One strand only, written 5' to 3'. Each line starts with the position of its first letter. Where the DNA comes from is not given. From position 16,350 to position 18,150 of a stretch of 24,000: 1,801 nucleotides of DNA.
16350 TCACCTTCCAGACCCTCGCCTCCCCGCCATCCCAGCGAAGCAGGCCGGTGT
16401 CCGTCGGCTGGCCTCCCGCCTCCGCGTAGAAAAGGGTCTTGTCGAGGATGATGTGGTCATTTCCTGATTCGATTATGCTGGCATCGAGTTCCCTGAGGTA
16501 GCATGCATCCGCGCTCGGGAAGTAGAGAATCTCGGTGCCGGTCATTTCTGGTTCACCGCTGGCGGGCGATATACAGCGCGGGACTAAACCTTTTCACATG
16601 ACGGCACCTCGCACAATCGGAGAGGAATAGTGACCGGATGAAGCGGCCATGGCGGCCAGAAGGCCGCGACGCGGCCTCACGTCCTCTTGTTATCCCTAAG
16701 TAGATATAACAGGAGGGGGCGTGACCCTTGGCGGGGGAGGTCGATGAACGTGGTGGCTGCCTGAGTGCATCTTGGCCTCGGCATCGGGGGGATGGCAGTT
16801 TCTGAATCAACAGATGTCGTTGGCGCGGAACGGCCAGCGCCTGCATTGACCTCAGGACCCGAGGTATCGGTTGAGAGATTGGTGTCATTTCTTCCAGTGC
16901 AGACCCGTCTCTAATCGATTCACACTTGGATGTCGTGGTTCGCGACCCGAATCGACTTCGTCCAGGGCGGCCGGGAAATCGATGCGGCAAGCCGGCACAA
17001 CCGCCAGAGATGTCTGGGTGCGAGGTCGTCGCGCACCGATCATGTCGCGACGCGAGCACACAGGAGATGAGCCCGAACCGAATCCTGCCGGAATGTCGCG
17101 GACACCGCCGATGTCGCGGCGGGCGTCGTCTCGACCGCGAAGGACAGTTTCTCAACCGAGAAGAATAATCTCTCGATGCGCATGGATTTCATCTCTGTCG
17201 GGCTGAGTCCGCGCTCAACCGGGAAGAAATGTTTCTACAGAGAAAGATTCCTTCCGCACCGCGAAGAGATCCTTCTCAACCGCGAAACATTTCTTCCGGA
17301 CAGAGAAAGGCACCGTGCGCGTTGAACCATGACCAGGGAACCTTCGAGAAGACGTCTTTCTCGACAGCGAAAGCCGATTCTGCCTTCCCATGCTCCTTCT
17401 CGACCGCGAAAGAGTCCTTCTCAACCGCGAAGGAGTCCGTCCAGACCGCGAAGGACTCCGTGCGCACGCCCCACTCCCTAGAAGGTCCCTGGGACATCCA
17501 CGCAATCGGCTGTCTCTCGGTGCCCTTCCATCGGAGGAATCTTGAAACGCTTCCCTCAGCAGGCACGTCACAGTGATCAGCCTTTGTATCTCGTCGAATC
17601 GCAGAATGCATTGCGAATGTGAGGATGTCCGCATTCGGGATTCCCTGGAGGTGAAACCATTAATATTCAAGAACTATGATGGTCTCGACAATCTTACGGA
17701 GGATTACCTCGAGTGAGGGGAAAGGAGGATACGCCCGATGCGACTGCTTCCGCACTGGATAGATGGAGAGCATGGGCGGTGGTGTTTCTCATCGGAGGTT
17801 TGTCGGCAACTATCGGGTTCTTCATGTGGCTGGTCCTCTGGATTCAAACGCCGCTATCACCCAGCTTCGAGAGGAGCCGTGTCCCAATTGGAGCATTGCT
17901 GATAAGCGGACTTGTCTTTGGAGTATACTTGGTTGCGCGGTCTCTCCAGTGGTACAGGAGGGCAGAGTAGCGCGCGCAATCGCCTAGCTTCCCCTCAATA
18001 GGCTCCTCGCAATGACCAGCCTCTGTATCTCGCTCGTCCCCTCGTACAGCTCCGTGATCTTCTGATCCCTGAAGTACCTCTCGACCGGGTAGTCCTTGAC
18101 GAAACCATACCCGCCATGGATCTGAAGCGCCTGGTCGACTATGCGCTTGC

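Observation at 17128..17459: Helically phased 21-bp tandem array (about 16 units) built on a TTCnC-N4-GnGAA dyad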

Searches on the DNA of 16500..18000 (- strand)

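Call 19: search_rna_families(source=window, start=16500, end=18000, threshold=evalue, max_evalue=10)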
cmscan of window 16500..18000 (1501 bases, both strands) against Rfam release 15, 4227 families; matches with E-value up to 10: 6.
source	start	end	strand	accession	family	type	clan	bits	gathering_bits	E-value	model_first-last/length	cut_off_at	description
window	17220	17297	-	RF03697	mir-722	Gene; miRNA;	-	21.4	81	0.44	1-67/67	no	mir-722 microRNA precursor family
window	16695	16808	-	RF02115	FAM13A-AS1_2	Gene; lncRNA;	-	19.2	38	0.32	1-110/110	no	FAM13A antisense RNA 1 conserved region 2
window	17239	17277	-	RF04298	mir-36_2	Gene; miRNA;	CL00088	17.4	46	3.1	1-65/65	no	mir-36_2 microRNA precursor family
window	17774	17862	+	RF03610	mir-H7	Gene; miRNA;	CL00141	17.2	94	9.8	1-69/69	no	mir-H7 microRNA precursor family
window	17336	17416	-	RF02213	ZFAT-AS1_3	Gene; lncRNA;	-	15.5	70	1.7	1-80/80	no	ZFAT antisense RNA 1 conserved region 3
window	17132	17200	-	RF01290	SNORD10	Gene; snRNA; snoRNA; CD-box;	-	14.4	37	3.2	1-139/139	no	Small nucleolar RNA SNORD10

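Call 92: search_rna_families(sources=[L411, L404, L410, L281], threshold=gathering)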
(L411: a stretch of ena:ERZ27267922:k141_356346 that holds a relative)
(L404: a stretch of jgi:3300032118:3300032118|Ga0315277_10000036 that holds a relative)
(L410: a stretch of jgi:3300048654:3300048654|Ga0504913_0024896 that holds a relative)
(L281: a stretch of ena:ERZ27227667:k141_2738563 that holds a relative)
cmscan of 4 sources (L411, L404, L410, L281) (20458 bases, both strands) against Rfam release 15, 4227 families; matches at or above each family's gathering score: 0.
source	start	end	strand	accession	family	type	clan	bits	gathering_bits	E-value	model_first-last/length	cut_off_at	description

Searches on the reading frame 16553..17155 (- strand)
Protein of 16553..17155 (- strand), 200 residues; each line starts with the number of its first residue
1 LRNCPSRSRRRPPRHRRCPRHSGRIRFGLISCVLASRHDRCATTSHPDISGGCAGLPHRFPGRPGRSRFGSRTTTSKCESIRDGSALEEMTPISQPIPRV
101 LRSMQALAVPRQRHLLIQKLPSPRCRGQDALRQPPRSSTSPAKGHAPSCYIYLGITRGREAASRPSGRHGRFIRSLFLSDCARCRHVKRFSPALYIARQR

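Call 10: search_protein_families(library=pfam, proteins=[window:16553-17155:-], max_evalue=0.01)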
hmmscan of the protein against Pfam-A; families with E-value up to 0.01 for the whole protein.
window:16553-17155:- (200 aa): 0 families
